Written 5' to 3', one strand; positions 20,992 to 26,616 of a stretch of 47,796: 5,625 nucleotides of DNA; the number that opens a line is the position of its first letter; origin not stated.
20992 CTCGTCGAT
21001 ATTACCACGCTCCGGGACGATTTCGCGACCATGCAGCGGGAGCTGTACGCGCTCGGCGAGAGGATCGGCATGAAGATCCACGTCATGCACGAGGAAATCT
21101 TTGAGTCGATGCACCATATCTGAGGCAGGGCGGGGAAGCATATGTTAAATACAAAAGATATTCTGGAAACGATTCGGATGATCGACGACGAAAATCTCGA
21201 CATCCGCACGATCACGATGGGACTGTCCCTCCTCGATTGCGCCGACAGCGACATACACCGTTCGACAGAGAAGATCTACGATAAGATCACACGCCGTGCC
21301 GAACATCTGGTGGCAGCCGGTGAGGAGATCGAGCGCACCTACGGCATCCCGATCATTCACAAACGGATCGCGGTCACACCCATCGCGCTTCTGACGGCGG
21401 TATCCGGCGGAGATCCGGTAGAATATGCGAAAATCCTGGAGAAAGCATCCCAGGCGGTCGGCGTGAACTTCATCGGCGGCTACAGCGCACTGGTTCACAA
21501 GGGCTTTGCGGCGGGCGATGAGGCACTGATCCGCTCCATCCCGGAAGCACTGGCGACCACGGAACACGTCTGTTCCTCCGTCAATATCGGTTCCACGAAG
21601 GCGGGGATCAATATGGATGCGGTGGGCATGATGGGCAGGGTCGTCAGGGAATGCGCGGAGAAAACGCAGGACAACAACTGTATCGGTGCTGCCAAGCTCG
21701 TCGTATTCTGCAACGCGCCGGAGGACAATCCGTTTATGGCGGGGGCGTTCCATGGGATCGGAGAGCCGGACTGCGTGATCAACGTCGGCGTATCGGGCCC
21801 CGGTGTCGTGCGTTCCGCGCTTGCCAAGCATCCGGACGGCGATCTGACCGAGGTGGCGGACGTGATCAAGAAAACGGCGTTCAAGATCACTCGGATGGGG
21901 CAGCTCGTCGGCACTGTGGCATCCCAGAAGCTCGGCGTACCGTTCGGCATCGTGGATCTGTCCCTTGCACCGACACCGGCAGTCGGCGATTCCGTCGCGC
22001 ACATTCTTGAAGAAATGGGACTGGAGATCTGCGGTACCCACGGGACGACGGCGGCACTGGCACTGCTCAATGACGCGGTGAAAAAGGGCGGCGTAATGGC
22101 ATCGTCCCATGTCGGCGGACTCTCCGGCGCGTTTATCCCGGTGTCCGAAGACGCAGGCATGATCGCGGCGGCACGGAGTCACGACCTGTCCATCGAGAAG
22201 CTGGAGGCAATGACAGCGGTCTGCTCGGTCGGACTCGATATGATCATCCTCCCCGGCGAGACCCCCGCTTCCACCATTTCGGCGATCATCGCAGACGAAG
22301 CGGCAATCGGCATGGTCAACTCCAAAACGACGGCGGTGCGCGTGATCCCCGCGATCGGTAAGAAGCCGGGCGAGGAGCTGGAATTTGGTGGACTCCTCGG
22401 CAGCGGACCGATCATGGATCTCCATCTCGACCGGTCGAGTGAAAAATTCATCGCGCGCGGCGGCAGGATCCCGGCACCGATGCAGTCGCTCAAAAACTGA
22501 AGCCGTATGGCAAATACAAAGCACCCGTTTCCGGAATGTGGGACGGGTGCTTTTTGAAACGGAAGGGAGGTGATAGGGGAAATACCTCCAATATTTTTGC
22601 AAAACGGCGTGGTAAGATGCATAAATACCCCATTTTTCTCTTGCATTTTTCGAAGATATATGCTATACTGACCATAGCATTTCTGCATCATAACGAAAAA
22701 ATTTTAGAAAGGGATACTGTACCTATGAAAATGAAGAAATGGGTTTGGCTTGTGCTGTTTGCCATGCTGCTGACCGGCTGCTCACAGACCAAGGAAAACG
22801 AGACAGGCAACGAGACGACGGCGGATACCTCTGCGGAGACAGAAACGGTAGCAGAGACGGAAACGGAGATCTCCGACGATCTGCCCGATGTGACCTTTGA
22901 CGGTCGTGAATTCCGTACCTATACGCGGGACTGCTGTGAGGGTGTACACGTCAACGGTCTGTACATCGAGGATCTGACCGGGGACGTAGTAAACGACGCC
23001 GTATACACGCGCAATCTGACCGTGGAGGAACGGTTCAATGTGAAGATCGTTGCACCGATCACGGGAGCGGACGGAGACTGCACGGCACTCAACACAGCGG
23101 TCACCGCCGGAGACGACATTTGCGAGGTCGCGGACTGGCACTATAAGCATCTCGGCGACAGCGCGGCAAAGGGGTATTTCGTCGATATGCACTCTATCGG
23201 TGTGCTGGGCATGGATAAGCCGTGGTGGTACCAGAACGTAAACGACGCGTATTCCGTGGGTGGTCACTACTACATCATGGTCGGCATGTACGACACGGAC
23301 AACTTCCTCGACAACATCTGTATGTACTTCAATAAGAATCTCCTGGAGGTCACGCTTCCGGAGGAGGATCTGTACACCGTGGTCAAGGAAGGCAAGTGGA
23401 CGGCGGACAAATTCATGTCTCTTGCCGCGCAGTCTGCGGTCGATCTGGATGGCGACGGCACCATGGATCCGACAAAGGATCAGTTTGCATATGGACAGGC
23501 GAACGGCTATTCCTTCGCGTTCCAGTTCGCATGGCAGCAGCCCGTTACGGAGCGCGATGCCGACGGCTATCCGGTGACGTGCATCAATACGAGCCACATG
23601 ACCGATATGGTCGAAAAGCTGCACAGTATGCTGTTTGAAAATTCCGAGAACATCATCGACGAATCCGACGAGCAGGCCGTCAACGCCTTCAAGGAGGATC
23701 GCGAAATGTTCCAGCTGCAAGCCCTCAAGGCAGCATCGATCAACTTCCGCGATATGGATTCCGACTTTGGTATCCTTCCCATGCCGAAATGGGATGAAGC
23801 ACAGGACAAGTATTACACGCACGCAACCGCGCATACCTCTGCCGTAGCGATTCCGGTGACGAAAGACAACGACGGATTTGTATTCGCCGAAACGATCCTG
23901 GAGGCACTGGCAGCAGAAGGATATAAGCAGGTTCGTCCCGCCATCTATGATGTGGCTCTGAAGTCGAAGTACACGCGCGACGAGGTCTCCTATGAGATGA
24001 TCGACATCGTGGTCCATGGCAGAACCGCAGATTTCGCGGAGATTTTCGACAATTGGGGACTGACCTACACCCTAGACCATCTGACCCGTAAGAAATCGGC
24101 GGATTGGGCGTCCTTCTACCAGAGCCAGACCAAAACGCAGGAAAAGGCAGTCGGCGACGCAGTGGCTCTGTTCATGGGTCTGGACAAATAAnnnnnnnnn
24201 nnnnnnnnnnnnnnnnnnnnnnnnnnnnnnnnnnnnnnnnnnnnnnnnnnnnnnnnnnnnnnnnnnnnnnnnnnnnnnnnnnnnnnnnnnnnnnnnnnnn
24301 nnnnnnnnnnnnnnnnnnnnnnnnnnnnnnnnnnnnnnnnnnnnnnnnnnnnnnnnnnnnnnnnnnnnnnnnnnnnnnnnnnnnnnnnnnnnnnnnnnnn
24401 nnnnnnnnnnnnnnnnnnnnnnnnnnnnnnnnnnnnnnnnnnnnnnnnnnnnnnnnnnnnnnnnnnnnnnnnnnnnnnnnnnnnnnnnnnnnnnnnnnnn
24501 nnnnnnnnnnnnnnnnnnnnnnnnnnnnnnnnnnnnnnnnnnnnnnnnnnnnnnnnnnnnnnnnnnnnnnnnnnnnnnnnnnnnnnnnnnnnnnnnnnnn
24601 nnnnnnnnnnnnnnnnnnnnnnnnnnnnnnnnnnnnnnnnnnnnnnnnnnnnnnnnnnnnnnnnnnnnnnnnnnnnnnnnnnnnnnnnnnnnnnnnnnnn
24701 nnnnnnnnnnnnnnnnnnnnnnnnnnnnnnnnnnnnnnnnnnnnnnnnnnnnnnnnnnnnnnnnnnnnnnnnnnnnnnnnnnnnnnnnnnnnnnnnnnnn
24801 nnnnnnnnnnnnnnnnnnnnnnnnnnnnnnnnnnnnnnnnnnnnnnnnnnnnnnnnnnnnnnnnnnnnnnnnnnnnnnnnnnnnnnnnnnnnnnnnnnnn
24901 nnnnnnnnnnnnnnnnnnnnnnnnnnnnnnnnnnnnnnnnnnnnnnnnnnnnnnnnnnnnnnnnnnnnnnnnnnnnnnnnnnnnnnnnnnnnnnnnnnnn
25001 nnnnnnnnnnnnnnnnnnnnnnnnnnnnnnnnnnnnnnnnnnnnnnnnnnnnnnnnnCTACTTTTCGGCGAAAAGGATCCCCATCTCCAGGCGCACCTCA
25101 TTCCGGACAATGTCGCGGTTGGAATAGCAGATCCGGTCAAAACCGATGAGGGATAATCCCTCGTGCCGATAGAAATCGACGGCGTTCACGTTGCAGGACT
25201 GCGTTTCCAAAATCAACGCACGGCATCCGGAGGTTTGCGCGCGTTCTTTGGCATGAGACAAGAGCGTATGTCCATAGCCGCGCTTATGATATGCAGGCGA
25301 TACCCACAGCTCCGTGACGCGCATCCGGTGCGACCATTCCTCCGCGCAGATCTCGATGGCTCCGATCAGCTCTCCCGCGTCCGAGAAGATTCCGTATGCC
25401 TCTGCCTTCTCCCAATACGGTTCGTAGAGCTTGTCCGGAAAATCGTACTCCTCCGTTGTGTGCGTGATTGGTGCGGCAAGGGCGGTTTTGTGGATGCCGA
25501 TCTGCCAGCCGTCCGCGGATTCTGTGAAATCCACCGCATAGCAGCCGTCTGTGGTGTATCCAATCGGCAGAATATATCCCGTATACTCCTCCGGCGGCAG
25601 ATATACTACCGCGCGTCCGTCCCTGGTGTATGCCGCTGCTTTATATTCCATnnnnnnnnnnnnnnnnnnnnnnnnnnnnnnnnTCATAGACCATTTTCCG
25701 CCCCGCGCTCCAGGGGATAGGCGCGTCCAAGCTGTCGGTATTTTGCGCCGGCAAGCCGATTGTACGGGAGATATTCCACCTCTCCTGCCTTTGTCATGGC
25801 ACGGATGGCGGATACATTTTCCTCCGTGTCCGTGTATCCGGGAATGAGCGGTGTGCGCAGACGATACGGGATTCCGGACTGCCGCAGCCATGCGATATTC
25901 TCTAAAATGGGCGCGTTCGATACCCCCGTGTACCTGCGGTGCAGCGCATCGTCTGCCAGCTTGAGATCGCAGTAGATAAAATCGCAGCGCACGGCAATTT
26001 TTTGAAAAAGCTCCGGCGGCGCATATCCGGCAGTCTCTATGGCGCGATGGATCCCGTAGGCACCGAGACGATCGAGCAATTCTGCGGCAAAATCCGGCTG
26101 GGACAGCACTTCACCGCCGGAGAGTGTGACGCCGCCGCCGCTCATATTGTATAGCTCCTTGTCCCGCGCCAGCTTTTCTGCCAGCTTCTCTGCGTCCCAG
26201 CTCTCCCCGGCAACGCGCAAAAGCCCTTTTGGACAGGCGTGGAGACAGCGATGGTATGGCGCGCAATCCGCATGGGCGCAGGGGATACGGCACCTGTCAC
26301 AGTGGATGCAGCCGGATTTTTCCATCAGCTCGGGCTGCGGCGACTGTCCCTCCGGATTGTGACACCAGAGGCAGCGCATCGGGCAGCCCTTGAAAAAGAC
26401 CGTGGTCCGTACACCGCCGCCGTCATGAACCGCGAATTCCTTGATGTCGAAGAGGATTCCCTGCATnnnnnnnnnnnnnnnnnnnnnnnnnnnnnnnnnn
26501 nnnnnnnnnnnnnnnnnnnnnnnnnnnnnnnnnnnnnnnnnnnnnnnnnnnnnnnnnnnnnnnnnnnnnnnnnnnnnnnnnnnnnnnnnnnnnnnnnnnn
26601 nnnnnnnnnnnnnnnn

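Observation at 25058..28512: Compact, divergent glycyl-radical enzyme cassette (GRE + activase + GNAT) with no assignable substrate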

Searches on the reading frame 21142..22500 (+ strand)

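Call 47: search_protein_families(library=pfam, proteins=[window:21142-22500:+], max_evalue=0.0001)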
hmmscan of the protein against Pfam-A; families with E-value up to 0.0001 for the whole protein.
window:21142-22500:+ (452 aa): 1 family
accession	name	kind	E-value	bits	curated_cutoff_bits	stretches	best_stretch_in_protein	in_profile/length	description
PF05167.17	DUF711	-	1.8e-193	643.4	25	1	12-421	1-412/413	Uncharacterised ACR (DUF711)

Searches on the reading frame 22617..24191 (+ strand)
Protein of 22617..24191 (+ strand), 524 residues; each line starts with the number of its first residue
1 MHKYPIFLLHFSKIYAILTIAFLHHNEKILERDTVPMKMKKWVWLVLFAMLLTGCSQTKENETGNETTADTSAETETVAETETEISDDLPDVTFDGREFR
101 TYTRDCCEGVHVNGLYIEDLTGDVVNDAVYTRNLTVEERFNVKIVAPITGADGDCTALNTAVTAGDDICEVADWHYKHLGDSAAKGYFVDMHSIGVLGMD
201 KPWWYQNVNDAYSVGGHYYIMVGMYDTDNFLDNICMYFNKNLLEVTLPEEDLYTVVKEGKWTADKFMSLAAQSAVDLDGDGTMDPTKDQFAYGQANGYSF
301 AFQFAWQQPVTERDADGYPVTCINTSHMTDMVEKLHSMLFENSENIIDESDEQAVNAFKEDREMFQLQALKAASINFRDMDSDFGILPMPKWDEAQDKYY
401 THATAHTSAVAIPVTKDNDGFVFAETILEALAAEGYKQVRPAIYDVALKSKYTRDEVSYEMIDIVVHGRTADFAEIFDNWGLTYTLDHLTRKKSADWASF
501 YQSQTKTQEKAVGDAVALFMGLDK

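Call 47: search_protein_families(library=pfam, proteins=[window:22617-24191:+], max_evalue=0.0001)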
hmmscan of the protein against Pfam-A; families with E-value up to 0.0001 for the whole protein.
window:22617-24191:+ (524 aa): 0 families

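Call 76: search_solved_structures(query=window:22617-24188:+, max_evalue=1)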
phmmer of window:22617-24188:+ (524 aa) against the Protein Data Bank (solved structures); distinct sequences matched with E-value up to 1: 4.
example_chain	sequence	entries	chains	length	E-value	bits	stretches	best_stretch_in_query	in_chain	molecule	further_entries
7erv_A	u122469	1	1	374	0.019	16.9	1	396-471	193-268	Histidine decarboxylase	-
7eru_A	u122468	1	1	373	0.02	16.9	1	396-471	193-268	Histidine decarboxylase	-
9vj3_B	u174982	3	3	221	0.79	11.6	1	6-58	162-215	Inositol phosphorylceramide synthase regulatory subunit KEI1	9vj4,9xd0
9ivc_B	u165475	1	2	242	0.9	11.4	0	6-58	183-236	Inositol phosphorylceramide synthase regulatory subunit KEI1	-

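Call 78: search_protein_families(library=ncbifam, proteins=[window:22617-24188:+], max_evalue=0.001)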
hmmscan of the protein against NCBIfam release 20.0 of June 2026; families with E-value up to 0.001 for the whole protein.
window:22617-24188:+ (524 aa): 1 family
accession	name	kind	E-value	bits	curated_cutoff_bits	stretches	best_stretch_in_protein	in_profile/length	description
NF050142.1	PG1828_fam_lipo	equivalog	0.00044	20.9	50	0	39-88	1-50/59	PG1828 family lipoprotein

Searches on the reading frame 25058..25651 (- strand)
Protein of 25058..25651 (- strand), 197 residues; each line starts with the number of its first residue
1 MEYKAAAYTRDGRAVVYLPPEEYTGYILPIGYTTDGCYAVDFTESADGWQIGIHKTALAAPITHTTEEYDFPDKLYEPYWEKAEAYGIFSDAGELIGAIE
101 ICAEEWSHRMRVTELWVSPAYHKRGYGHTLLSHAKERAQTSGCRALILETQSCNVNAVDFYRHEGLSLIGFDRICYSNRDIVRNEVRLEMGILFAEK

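Call 3: search_protein_families(library=pfam, proteins=[window:25058-25651:-], max_evalue=0.01)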
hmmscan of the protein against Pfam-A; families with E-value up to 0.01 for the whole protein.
window:25058-25651:- (197 aa): 5 families
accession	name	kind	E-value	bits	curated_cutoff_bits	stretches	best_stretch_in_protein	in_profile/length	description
PF00583.31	Acetyltransf_1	-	3.6e-17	63.1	20.7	1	70-162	15-113/116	Acetyltransferase (GNAT) family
PF13508.13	Acetyltransf_7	-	4.1e-10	40.3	27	1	90-165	9-81/84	Acetyltransferase (GNAT) domain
PF13673.13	Acetyltransf_10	-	2.7e-08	34.3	23.6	1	88-165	35-106/128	Acetyltransferase (GNAT) domain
PF13302.13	Acetyltransf_3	-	0.0012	20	25.4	1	78-165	43-136/138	Acetyltransferase (GNAT) domain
PF13420.13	Acetyltransf_4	-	0.0056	17.1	24.3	1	81-177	47-145/155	Acetyltransferase (GNAT) domain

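Call 4: search_protein_families(library=ncbifam, proteins=[window:25058-25651:-], max_evalue=0.01)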
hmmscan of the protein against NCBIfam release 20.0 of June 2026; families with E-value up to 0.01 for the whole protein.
window:25058-25651:- (197 aa): 19 families
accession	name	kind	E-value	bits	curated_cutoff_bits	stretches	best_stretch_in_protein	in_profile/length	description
NF000358.1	sat2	exception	6.4e-12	45.6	360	1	81-187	57-161/174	streptothricin N-acetyltransferase Sat2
TIGR01575.1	rimI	equivalog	7.5e-12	45.5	86.4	1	75-179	23-125/132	ribosomal protein S18-alanine N-acetyltransferase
NF000487.1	stat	exception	7.5e-10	38.6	420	1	91-177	86-172/189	streptothricin N-acetyltransferase STAT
NF000359.1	sat3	exception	1.4e-07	31.7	360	1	73-186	60-172/180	streptothricin N-acetyltransferase Sat3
NF007853.0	PRK10562.1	equivalog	6.5e-07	29.7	125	1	54-169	19-123/146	N-acetyltransferase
NF008212.0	PRK10975.1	equivalog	4e-06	26.8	219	1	107-166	161-220/232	dTDP-4-amino-4,6-dideoxy-D-galactose acyltransferase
NF007025.1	PRK09491.1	equivalog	5.4e-05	23.2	173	1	115-176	68-129/145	ribosomal protein S18-alanine N-acetyltransferase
NF002959.0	PRK03624.1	equivalog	5.9e-05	22.8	124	1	108-164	71-127/147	GNAT family acetyltransferase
NF000360.1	sat4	exception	6.3e-05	23.1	380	1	96-179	84-166/180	streptothricin N-acetyltransferase Sat4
TIGR02382.1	wecD_rffC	equivalog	0.00039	20.1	195.1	1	110-167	124-181/191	dTDP-4-amino-4,6-dideoxy-D-galactose acyltransferase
NF053587.1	SpmdActasePaiA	equivalog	0.00051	19.9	250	1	109-166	90-147/172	spermidine/spermine N(1)-acetyltransferase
TIGR03585.1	PseH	equivalog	0.00054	20.1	93.1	1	83-170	50-137/156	UDP-4-amino-4,6-dideoxy-N-acetyl-beta-L-altrosamine N-acetyltransferase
NF040501.1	resist_ArsN2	equivalog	0.00087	18.9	125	1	92-165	33-100/133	arsenic resistance N-acetyltransferase ArsN2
TIGR01890.1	N-Ac-Glu-synth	equivalog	0.0015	17.6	202.85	1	88-179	326-413/429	amino-acid N-acetyltransferase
NF000225.3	AAC_6p_Strep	exception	0.0033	17.4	250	0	91-180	47-138/156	aminoglycoside 6'-N-acetyltransferase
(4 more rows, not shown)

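Call 64: search_solved_structures(query=window:25061-25651:-, max_evalue=0.01, show_alignments=1)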
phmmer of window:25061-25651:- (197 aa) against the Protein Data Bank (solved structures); distinct sequences matched with E-value up to 0.01: 31.
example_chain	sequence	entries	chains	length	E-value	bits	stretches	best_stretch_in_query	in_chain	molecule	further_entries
5c82_A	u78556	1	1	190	5.4e-11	45.8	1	31-178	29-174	Nourseothricin acetyltransferase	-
3pp9_A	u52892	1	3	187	8.1e-09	38.7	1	92-188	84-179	Putative streptothricin acetyltransferase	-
9mto_A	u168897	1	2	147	3.6e-07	33.3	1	82-175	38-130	[Ribosomal protein bS18]-alanine N-acetyltransferase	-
7ypu_A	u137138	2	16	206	1.8e-06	31.1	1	85-179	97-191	Acetyltransferase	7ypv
2ae6_A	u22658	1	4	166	2e-05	27.6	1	91-166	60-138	acetyltransferase, GNAT family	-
9cr5_A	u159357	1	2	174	0.00011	25.2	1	93-169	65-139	Acetyltransferase PA2271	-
1y9w_A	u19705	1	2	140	0.00015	24.8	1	88-167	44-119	Acetyltransferase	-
6wqb_A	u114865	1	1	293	0.00044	23.3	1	112-166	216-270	N-terminal acetyltransferase, GNAT family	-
6wqc_A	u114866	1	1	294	0.00044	23.2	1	112-166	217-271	N-terminal acetyltransferase, GNAT family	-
1yvk_A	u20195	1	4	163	0.0017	21.4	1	75-186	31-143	hypothetical protein BSU33890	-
3tfy_A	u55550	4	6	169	0.002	21.1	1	70-176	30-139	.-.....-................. 50, NatE catalytic subunit | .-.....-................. 50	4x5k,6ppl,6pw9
2ob0_A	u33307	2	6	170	0.0021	21.1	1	70-176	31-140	Human MAK3 homolog | N-acetyltransferase 13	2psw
6wf3_A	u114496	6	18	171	0.0021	21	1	70-176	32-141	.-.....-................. 50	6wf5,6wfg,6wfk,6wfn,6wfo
3i9s_A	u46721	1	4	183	0.0022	21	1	102-170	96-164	Integron cassette protein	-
2cnm_A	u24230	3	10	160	0.0033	20.4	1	114-169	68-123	MODIFICATION OF 30S RIBOSOMAL SUBUNIT PROTEIN S18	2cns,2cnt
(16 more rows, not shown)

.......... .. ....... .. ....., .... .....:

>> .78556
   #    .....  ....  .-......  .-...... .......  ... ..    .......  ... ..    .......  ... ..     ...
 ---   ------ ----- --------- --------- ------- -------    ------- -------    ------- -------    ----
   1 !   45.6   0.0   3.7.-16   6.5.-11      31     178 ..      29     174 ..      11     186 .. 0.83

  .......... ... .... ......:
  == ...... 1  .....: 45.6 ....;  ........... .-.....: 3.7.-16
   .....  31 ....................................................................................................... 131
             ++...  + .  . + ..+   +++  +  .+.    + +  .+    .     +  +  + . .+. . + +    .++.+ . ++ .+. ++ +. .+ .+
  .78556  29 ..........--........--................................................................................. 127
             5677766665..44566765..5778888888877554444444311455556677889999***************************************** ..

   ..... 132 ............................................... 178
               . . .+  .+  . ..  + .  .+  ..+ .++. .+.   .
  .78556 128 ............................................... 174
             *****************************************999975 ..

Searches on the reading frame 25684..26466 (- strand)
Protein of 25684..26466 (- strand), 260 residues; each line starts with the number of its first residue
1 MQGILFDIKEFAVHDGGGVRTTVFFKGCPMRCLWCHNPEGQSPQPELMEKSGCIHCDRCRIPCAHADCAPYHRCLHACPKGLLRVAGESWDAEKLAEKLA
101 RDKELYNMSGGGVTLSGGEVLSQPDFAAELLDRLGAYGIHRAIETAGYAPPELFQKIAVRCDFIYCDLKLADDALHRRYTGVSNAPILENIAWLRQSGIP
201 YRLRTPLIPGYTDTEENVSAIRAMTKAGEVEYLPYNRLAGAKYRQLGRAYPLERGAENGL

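Call 3: search_protein_families(library=pfam, proteins=[window:25684-26466:-], max_evalue=0.01)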
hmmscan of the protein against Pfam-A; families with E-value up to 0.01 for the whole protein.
window:25684-26466:- (260 aa): 2 families
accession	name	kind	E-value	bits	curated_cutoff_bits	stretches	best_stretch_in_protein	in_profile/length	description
PF04055.27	Radical_SAM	-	4.1e-18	66.5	29.5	1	23-215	2-158/166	Radical SAM superfamily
PF13353.11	Fer4_12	-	8.7e-11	42.7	22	1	15-155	2-99/137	4Fe-4S single cluster domain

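Call 4: search_protein_families(library=ncbifam, proteins=[window:25684-26466:-], max_evalue=0.01)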
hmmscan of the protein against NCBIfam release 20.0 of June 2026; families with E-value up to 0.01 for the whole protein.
window:25684-26466:- (260 aa): 18 families
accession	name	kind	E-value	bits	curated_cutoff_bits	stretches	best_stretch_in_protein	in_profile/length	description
TIGR02494.1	PFLE_PFLC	subfamily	3.7e-76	256.2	174.35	1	6-253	2-272/293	glycyl-radical enzyme activating protein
NF048010.1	SfplDhtActHpsHDes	equivalog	1.5e-68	230.8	430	1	2-254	5-282/298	(2S)-3-sulfopropanediol dehydratase activating enzyme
NF043069.1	T4HPD_activ_SAM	equivalog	5.8e-68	229.4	425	1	3-253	2-271/299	trans-4-hydroxy-L-proline dehydratase activase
TIGR04395.1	cutC_activ_rSAM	equivalog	2.7e-66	223.9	360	2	66-254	86-281/309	choline TMA-lyase-activating enzyme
NF033719.1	ind_deCO2_activ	equivalog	1.6e-63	214.8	425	2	71-253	92-276/302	indoleacetate decarboxylase activase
NF033717.2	HPDL_rSAM_activ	equivalog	1.7e-62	211.5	420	1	2-253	3-279/311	4-hydroxyphenylacetate decarboxylase activase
NF007483.0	PRK10076.1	equivalog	2.1e-55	187.9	326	1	4-253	23-264/292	[formate-C-acetyltransferase]-activating enzyme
NF048008.1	SfplDhtActHpfHKleb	equivalog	2.1e-50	171.8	500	2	66-253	83-276/308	(2S)-3-sulfopropanediol dehydratase activating enzyme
TIGR02493.1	PFLA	equivalog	4.5e-46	157.1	231.75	2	85-254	41-216/235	pyruvate formate-lyase-activating protein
TIGR04003.1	rSAM_BssD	equivalog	1.9e-43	148.9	496.45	2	65-249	83-273/314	[benzylsuccinate synthase]-activating enzyme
NF008356.0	PRK11145.1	equivalog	2.7e-32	112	375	2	87-253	48-220/246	pyruvate formate lyase 1-activating protein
TIGR04041.1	activase_YjjW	hypoth_equivalog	7.9e-32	110.8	250.2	1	7-227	6-226/276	YjjW family glycine radical enzyme activase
TIGR02495.1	NrdG2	equivalog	5.5e-19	68.3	131.15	2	87-232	44-187/193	anaerobic ribonucleoside-triphosphate reductase activating protein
TIGR02491.1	NrdG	equivalog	3.3e-07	30.4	126.1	1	7-42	4-39/154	anaerobic ribonucleoside-triphosphate reductase activating protein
TIGR04349.1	rSAM_QueE_gams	hypoth_equivalog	1.8e-05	24.6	300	0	109-148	61-99/210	7-carboxy-7-deazaguanine synthase QueE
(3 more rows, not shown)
